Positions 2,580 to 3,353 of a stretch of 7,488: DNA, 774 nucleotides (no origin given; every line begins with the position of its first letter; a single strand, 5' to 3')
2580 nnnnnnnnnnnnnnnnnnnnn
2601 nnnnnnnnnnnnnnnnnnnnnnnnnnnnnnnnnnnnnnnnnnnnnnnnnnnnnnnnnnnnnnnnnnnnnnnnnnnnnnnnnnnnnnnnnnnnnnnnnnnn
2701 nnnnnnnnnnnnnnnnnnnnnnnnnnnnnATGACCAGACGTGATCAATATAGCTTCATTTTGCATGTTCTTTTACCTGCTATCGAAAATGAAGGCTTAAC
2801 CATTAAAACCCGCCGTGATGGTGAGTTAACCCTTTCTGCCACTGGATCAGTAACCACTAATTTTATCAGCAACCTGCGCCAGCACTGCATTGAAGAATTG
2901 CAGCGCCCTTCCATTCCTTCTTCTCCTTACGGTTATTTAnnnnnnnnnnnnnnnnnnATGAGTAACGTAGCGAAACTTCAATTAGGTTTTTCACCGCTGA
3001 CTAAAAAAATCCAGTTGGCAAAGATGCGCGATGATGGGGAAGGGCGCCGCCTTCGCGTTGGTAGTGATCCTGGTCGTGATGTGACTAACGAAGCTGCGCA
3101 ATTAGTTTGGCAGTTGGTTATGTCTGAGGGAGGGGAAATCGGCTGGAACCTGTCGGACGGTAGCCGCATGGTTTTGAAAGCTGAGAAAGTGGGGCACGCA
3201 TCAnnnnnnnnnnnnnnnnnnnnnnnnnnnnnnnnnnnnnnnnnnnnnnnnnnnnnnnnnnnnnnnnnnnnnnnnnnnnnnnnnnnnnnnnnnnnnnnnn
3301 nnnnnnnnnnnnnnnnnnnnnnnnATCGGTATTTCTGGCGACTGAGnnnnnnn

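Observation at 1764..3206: Block of six small unknown ORFs with an AT-rich core where P2 carries B and orf78-83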

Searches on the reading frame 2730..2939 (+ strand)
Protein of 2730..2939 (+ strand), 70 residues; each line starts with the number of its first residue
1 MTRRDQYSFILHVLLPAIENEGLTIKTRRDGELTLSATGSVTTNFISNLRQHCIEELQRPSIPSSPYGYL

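Call 7: search_protein_families(library=pfam, proteins=[window:2730-2939:+], max_evalue=1)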
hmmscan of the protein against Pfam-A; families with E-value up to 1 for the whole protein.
window:2730-2939:+ (70 aa): 0 families

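Call 8: search_protein_families(library=phrogs, proteins=[window:2730-2939:+], max_evalue=0.01)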
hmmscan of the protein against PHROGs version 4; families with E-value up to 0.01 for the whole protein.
window:2730-2939:+ (70 aa): 1 family
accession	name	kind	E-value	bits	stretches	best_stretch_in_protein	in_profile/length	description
phrog_21140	-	unknown function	1.6e-41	141.2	1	1-70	1-70/70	-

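Call 11: search_protein_families(library=ncbifam, proteins=[window:2730-2939:+], max_evalue=0.1)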
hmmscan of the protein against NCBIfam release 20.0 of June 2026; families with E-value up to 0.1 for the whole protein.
window:2730-2939:+ (70 aa): 0 families

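Call 12: search_protein_families(library=padloc, proteins=[window:2730-2939:+], max_evalue=0.1)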
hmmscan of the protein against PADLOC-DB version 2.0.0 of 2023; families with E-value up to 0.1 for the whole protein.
window:2730-2939:+ (70 aa): 0 families

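Call 31: find_homologous_proteins(query=window:2730-2939:+, max_evalue=0.01)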
Query window:2730-2939:+ (70 aa): 86 proteins with E <= 0.01 among 86 candidates.
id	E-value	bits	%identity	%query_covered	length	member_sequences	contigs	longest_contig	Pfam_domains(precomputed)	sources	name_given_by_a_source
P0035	2.0e-36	140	93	100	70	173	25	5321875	-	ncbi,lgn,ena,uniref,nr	ncbi:hypothetical protein ACTS35_18485 [Citrobacter freundii]|uniref:hypothetical protein n=1 Tax=Ci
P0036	5.4e-36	138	91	100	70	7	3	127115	-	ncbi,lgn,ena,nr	ncbi:hypothetical protein OLZ31_22340 [Enterobacter asburiae]|nr:hypothetical protein [Enterobacter 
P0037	7.6e-36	138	91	100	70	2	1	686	-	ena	-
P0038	1.5e-35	137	91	100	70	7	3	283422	-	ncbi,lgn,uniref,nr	ncbi:Uncharacterised protein [Enterobacter hormaechei]|uniref:hypothetical protein n=1 Tax=Enterobac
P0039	1.8e-31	124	88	97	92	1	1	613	-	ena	-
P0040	4.8e-31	123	83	100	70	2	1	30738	-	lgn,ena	-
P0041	5.9e-31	123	84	97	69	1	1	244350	-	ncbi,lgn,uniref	ncbi:hypothetical protein [Enterobacter soli]|uniref:hypothetical protein n=1 Tax=Enterobacter soli 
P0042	2.3e-29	117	79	97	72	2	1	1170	-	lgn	-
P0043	3.3e-29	117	77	100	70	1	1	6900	-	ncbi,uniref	ncbi:hypothetical protein [Enterobacter ludwigii]|uniref:hypothetical protein n=1 Tax=Enterobacter l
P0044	1.1e-28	115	81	100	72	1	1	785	-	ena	-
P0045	1.5e-27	112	86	100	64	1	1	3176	-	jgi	-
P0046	3.8e-27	111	98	79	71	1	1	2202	-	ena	-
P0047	1.3e-26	109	76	97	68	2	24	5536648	-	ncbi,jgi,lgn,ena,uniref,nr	ncbi:hypothetical protein ACFX4S_14220 [Kosakonia sp. YIM B13605]|uniref:Uncharacterized protein n=1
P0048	4.8e-26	107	75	97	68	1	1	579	-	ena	-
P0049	5.6e-26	107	75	97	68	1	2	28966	-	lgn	-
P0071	3.3e-22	95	67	100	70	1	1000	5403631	-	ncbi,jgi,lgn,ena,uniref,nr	ncbi:hypothetical protein FRO55_004444 [Salmonella enterica]|jgi:hypothetical protein|uniref:Unchara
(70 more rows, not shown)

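Call 45: search_protein_representatives(alignment_id=A1)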
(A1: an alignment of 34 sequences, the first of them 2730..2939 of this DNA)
Query: 34 sequences, 70 profile positions. Proteins with E-value up to 0.001 (for the whole library): 18; up to 1e-10: 10; up to 1e-30: 1. The best 18 are listed.
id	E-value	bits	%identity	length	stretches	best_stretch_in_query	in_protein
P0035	2.4e-36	139.5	-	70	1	1-70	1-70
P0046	3.4e-26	107.0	-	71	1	1-56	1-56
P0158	7.9e-25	102.6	-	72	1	2-69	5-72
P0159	7.8e-24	99.4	-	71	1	1-68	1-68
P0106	1.2e-21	92.4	-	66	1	1-47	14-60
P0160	6.0e-18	80.6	-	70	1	1-69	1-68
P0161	7.6e-17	77.1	-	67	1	1-67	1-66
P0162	9.2e-14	67.2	-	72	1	1-69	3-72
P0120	1.4e-12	63.4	-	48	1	1-29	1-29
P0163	6.1e-11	58.1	-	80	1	8-60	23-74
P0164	1.2e-09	53.9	-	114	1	1-63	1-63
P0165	2.2e-09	53.1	-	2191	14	15-49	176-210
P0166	4.7e-09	52.1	-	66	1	9-58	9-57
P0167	2.1e-07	46.8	-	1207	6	20-59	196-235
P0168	1.0e-06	44.6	-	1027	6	17-50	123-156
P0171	1.6e-04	37.6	-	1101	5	18-62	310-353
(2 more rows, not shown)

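Call 66: search_solved_structures(query=A4, max_evalue=1)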
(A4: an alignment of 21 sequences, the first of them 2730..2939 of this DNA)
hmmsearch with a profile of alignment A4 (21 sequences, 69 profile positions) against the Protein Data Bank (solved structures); distinct sequences matched with E-value up to 1: 0.

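Call 67: predict_structure(alignment_id=A4)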
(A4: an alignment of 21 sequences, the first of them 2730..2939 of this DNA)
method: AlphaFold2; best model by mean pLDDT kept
length: 70 residues; sequences in the alignment: 21
mean_pLDDT: 86.6   pTM: 0.63
mean pLDDT of the five models: 86.6, 84.1, 82.2, 80.1, 79.3
residues with pLDDT >= 90: 51; 70-90: 7; 50-70: 11; < 50: 1
segments of 3 or more residues with pLDDT < 50: none
pLDDT, mean of each block of 10 residues (from residue 1): 87 94 94 94 95 87 56
secondary structure, 60 per line:
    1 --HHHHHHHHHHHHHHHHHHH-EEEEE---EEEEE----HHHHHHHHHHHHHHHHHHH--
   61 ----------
elements in order: H3-21 E23-27 E31-35 H40-58
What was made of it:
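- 2730..2942 (+): orf5, 70 aa. A distant homologue of phage 186 Dhr, the protein that depresses host DNA replication. The AF2 model is alpha-beta-beta-alpha with pLDDT 86.6 (call 67).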

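Call 72: fold_search(model_id=the predicted structure, library=viral)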
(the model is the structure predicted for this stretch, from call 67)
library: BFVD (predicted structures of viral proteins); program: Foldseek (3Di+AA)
matches with E <= 10: 281; with E <= 0.001: 0
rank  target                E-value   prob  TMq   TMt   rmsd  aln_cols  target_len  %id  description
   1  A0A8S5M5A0            3.1e-01  0.25  0.28  0.22  13.9        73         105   18  Terminase small subunit [Siphoviridae sp. ctulf7]
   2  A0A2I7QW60            4.8e-01  0.84  0.54  0.42   3.6        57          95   21  (no name in the UniProt tables at hand)
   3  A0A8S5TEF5            4.8e-01  0.18  0.29  0.18  10.1        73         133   22  Terminase small subunit [Siphoviridae sp. ctacm4]
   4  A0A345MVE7            6.6e-01  0.51  0.50  0.31   5.7        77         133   16  (no name in the UniProt tables at hand)
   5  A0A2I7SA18            6.6e-01  0.18  0.29  0.25  12.2        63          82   16  (no name in the UniProt tables at hand)
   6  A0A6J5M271            7.5e-01  0.13  0.26  0.13  11.9        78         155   15  COG3747 Phage terminase, small subunit [uncultured Caudovirales phage]
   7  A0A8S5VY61            8.5e-01  0.57  0.54  0.43   7.3        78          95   15  (no name in the UniProt tables at hand)
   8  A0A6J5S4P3            9.7e-01  0.33  0.38  0.17   4.6        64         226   11  Transposase IS30-like HTH domain containing protein [uncultured Caudovirales phage]
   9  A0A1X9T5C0            1.1e+00  0.30  0.42  0.18  10.7        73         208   15  Uncharacterized protein [Ranid herpesvirus 3]
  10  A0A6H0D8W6            1.1e+00  0.28  0.44  0.40   6.6        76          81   20  Uncharacterized protein [Pantoea phage vB_PagM_SSEM1]
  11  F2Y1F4                1.1e+00  0.20  0.40  0.10   8.4        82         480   16  (no name in the UniProt tables at hand)
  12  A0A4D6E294            1.1e+00  0.18  0.35  0.26   9.2        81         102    6  (no name in the UniProt tables at hand)
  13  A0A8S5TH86            1.1e+00  0.14  0.30  0.21  11.4        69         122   17  Terminase small subunit [Siphoviridae sp. ctTfn5]
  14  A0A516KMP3            1.1e+00  0.13  0.27  0.15   6.9        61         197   13  DUF4376 domain-containing protein [Bacillus phage vB_BmeM-Goe8]
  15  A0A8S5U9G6            1.1e+00  0.11  0.26  0.11  11.3        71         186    8  Terminase small subunit [Siphoviridae sp. ctKNZ79]
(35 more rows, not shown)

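Call 81: search_protein_families(library=pfam, proteins=[P0167, P0168, P0171, P0164], max_evalue=0.001)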
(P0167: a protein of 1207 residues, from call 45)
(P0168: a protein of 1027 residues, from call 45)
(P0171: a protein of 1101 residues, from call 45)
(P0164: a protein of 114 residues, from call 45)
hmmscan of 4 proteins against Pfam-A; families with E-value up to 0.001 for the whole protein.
P0167 (1207 aa): 3 families
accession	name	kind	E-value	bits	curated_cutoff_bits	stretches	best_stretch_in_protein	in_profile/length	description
PF08154.18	NLE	-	1e-12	48.7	23.4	0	420-470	13-63/68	NLE (NUC135) domain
PF19467.4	DUF6004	-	2.3e-05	24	25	0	901-938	209-246/400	Family of unknown function (DUF6004)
PF11033.13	ComJ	-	0.0002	21.5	25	0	93-125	50-82/122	Competence protein J (ComJ)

P0168 (1027 aa): 9 families
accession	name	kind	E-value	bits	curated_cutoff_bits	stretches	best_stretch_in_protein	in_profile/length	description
PF20257.3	SAM_HAT_C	-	3.6e-21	75.7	25.5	0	211-249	45-83/84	SAM hydroxide adenosyltransferase C-terminal domain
PF22125.1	Lreu_0056_like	-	1.8e-17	64.1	26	0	114-165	40-93/117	Hypotheical protein Lreu_0056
PF18455.6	GBR2_CC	-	1.9e-10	40.8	25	0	563-575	1-13/39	Gamma-aminobutyric acid type B receptor subunit 2 coiled-coil domain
PF23959.1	DUF7288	-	3.9e-09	37.6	27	0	344-398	95-151/184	Family of unknown function (DUF7288)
PF14783.12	BBS2_Mid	-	1.7e-07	31.7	27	0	582-604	43-67/108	Ciliary BBSome complex subunit 2, middle region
PF02778.19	tRNA_int_endo_N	-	1.9e-07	30.9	21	0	92-109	43-59/67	tRNA intron endonuclease, N-terminal domain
PF24697.1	DUF7661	-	2.3e-06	28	27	0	556-583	17-44/70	Domain of unknown function (DUF7661)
PF22287.2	TraI-like_C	-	0.00015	22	28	0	42-83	35-76/85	TraI-like C-terminal domain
PF22495.2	HTH_92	-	0.00061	19.5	27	0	61-83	15-38/45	RsaL-like HTH domain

P0171 (1101 aa): 1 family
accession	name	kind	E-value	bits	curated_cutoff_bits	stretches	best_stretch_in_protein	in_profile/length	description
PF08065.17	KI67R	-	4.4e-05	24.5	32.4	0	411-480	30-99/112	KI67R (NUC007) repeat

P0164 (114 aa): 0 families

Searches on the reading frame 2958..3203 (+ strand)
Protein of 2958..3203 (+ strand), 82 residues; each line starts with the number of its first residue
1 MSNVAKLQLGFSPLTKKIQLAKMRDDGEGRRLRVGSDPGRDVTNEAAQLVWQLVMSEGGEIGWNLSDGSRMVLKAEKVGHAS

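Call 7: search_protein_families(library=pfam, proteins=[window:2958-3203:+], max_evalue=1)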
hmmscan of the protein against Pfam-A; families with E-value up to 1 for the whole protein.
window:2958-3203:+ (82 aa): 1 family
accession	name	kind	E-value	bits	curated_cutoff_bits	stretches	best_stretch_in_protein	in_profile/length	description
PF24233.1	DUF7446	-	1.7e-17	63.4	24.1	1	6-77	1-67/70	Family of unknown function (DUF7446)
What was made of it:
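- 2958..3206 (+): orf6, 82 aa. A DUF7446 cassette whose stop overlaps the dam start (ATGA). PF24233 at 63.4 bits against a cut-off of 24.1 (call 7).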

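Call 8: search_protein_families(library=phrogs, proteins=[window:2958-3203:+], max_evalue=0.01)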
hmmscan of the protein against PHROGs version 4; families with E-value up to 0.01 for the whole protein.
window:2958-3203:+ (82 aa): 1 family
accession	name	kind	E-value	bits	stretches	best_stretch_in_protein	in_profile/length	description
phrog_1578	-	unknown function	2.8e-27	95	1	5-80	2-72/78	-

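Call 11: search_protein_families(library=ncbifam, proteins=[window:2958-3203:+], max_evalue=0.1)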
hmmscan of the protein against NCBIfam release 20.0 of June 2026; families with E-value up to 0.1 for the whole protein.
window:2958-3203:+ (82 aa): 0 families

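Call 12: search_protein_families(library=padloc, proteins=[window:2958-3203:+], max_evalue=0.1)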
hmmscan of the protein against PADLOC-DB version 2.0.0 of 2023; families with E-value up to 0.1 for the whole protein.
window:2958-3203:+ (82 aa): 0 families

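Call 65: search_solved_structures(query=window:2958-3203:+, max_evalue=1)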
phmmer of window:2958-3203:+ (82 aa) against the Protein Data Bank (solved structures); distinct sequences matched with E-value up to 1: 1.
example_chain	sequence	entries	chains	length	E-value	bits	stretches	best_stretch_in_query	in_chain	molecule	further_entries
4hqd_A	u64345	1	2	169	0.63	13.8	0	42-80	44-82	Engineered Protein OR265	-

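Call 74: search_dna_similar(query=window:2958-3203:+, collection=phages, mode=protein, max_evalue=0.001, max_rows=30, rows=spread)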
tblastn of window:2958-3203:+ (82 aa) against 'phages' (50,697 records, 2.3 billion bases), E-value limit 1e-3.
Records with a match: 21; places in all: 21; records where one place covers at least 80% of the query: 19.
Best place of each record, by identity: 80-90% 5; 60-80% 16.
By first word of the organism name: Salmonella 6; Escherichia 4; Enterobacter 3; Klebsiella 2; Yersinia 2; Wanchaivirus 1; Lambdavirus 1; Aeromonaas 1; Proteus 1.
By host as written in the record: Klebsiella pneumoniae 51503 2; - 2; Escherichia coli 2; Salmonella enterica subsp. enterica serovar Enteritidis FSL S5-371 2; Salmonella enterica subsp. enterica serovar Enteritidis 2; Enterobacter cloacae 2; Escherichia coli str. K-12 substr. MG1655 1; Escherichia coli strain SCU-175 1; and 7 more.
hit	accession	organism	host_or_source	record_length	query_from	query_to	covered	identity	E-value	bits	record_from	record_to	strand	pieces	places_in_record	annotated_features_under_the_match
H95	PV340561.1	Escherichia phage PhiR41_1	Escherichia coli str. K-12 substr. ...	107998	1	82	100%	78.0%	2e-32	122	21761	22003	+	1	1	hypothetical protein (x2) | Ea22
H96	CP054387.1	Escherichia phage CMS-2020a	Escherichia coli strain SCU-175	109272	1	82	100%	78.0%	2e-32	122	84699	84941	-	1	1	record has no annotation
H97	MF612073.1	Klebsiella phage SopranoGao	Klebsiella pneumoniae 51503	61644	1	78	95%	80.8%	4e-33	124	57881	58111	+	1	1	hypothetical protein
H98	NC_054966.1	Klebsiella phage SopranoGao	Klebsiella pneumoniae 51503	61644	1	78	95%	80.8%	4e-33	124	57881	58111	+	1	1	hypothetical protein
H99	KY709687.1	Salmonella phage 29485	Salmonella enterica subsp. enterica ...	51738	1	77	94%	80.5%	2e-32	122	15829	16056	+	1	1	hypothetical protein (x2)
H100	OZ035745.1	Wanchaivirus PDP110P2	-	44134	1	77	94%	80.5%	8e-32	120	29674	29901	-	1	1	record has no annotation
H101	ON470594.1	Escherichia phage vB_EcoP-683R2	Escherichia coli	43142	1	77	94%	79.2%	9e-32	120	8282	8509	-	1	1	hypothetical protein (x2)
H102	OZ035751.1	Lambdavirus PDP110P1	-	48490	1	77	94%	79.2%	1e-31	120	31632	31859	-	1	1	record has no annotation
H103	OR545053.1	Yersinia phage vB_YpM_39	Yersinia pestis EV76-CN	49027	1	79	96%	74.7%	5e-31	118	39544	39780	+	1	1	hypothetical protein (x2)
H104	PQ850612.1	Escherichia phage KarinMuster_Bas82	Escherichia coli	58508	5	77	89%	80.8%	2e-30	116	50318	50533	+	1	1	hypothetical protein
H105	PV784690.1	Aeromonaas phage AeroV_348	Aeromonas veronii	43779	5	78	90%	73.0%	6e-29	112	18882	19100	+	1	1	acetyltransferase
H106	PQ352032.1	Enterobacter phage phiT5282EW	Enterobacter sp.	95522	6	78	89%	71.2%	6e-27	107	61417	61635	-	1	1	hypothetical protein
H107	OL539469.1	Proteus phage vB_PmiP_Brookers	Proteus mirabilis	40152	1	78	95%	65.4%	2e-24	100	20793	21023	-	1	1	hypothetical protein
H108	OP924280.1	Salmonella phage vB_Se_EI_sp1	Salmonella enterica subsp. enterica ...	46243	1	76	93%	65.8%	1e-24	100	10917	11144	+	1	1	record has no annotation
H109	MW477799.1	Salmonella phage vB_Se_STGO-35-1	Salmonella enterica subsp. enterica ...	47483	1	76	93%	65.8%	1e-24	100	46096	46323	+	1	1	hypothetical protein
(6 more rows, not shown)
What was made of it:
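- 2958..3206 (+): Copies 64-81% identical occur in 21 records of diverse phages (call 74).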

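Call 89: get_annotated_region(hit=H99, flank=3000)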
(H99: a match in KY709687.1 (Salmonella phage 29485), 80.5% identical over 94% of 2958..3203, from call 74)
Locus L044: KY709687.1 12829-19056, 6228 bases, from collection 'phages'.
description: Salmonella phage 29485, complete genome.
organism: Salmonella phage 29485 (NCBI taxid 1970747)
taxonomy: Viruses; Duplodnaviria; Heunggongvirae; Uroviricota; Caudoviricetes
host: Salmonella enterica subsp. enterica serovar Rissen; source: -; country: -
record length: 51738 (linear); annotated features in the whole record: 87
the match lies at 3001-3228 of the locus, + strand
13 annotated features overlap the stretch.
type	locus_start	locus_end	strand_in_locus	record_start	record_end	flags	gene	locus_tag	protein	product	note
CDS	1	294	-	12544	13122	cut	-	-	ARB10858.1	superinfection exclusion protein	-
CDS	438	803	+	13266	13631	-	-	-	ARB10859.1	hypothetical protein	-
CDS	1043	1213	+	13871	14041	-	-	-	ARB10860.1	hypothetical protein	FIG00637995: hypothetical protein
CDS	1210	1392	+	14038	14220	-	-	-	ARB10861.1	hypothetical protein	-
CDS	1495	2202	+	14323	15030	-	-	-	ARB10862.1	putative DNA-binding protein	putative DNA-binding protein Erf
CDS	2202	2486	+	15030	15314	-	-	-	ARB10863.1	anti-RecBCD1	-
CDS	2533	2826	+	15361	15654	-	-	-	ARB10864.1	hypothetical protein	FIG01047205: hypothetical protein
CDS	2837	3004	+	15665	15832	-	-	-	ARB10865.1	hypothetical protein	-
CDS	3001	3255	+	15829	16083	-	-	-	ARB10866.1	hypothetical protein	-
CDS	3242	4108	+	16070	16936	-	-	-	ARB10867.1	EaD protein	-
CDS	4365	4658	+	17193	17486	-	-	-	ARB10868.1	hypothetical protein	-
CDS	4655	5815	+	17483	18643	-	-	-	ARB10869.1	EaD protein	-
CDS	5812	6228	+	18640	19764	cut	-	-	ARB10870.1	EaA protein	-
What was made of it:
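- In a P22-like phage it lies a few genes from an annotated anti-RecBCD gene (calls 74, 89).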

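Call 90: get_annotated_region(hit=H95, flank=3000)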
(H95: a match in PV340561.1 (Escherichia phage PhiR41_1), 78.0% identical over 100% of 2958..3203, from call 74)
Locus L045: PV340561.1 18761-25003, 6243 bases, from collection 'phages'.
description: Escherichia phage PhiR41_1, complete genome.
organism: Escherichia phage PhiR41_1 (NCBI taxid 3416483)
taxonomy: Viruses
host: Escherichia coli str. K-12 substr. MG1655; source: -; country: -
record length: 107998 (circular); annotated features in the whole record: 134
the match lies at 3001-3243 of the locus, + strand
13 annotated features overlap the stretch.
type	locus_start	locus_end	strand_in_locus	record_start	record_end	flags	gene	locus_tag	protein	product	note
CDS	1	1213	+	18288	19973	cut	-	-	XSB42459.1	hypothetical protein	-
CDS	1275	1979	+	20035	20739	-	-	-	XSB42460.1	hypothetical protein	hypothetical protein (ACLAME 31)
CDS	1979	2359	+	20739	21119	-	-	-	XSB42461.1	hypothetical protein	-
CDS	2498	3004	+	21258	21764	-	-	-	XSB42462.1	hypothetical protein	eae protein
CDS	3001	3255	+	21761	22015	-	-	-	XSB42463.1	hypothetical protein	-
CDS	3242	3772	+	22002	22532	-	-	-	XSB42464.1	Ea22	ea22 protein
CDS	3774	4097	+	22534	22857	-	-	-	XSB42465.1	hypothetical protein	ATP-dependent Clp protease ATP-binding subunit ClpX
CDS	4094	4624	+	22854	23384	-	-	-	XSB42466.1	hypothetical protein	-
CDS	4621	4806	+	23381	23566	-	-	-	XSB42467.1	hypothetical protein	-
CDS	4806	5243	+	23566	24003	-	-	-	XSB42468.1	hypothetical protein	EaA protein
CDS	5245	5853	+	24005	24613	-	-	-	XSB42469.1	Ea22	ea22 protein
CDS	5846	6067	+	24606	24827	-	-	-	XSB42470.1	hypothetical protein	-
CDS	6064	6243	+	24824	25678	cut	-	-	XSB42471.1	hypothetical protein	EaA protein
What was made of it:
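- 2958..3206 (+): The two contexts examined are ea regions, in Salmonella phage 29485 and phage PhiR41_1 (calls 89, 90).
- Closest known: ea. Same: DUF7446 homologues lie there beside Ea22, EaD and EaA genes (calls 74, 89, 90).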
